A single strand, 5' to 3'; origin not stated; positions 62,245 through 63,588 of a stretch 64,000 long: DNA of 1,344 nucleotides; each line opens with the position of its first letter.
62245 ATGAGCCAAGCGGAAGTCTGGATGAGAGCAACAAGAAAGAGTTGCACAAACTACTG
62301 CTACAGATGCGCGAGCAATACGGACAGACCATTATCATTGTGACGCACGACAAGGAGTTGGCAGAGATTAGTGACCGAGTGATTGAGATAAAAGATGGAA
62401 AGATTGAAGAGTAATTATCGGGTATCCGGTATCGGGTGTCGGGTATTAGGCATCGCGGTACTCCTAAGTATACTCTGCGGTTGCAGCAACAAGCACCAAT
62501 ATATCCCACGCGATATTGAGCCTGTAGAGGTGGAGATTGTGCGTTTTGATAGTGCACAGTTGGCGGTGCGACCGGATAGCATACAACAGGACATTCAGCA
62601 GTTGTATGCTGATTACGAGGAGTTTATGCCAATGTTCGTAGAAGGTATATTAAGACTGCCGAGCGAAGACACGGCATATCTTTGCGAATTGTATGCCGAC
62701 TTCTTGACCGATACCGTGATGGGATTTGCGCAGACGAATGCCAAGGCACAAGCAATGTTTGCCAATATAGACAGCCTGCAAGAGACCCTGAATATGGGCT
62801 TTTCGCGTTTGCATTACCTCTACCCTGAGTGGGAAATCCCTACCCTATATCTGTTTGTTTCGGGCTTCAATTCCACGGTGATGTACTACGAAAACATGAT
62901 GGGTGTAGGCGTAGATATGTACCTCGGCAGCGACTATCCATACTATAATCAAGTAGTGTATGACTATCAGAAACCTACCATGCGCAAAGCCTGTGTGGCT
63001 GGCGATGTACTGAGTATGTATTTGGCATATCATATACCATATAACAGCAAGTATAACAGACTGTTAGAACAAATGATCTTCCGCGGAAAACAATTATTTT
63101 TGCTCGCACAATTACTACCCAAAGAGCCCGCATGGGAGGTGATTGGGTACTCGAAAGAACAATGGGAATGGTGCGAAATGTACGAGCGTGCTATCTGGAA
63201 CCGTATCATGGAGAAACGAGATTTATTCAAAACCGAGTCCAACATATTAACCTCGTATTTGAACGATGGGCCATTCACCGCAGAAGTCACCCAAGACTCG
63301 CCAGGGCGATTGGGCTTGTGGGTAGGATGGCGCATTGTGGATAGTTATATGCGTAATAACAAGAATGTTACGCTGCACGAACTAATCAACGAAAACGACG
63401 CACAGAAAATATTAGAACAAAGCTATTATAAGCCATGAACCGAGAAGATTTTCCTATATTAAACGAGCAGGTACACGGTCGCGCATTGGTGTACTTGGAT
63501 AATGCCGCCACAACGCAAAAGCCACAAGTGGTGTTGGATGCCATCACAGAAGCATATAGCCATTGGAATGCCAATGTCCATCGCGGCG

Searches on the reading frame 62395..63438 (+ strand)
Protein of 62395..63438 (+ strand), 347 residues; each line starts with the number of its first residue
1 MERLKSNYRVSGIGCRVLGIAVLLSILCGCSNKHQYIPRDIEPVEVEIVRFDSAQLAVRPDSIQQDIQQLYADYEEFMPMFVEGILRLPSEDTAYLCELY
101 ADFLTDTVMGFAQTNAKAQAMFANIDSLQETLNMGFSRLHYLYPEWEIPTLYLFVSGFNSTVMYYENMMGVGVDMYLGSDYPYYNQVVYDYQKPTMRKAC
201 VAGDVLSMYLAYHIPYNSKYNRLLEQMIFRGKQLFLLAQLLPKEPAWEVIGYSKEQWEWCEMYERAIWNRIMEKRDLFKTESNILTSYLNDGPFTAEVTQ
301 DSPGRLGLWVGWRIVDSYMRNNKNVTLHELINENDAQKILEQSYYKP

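Call 25: search_protein_families(library=pfam, proteins=[window:62395-63438:+], max_evalue=0.001)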
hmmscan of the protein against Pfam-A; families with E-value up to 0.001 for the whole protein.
window:62395-63438:+ (347 aa): 1 family
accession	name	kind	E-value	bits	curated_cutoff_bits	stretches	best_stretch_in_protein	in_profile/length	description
PF25594.1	GldB_lipo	-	2.3e-90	303.8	27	1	41-347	8-309/309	Gliding motility protein GldB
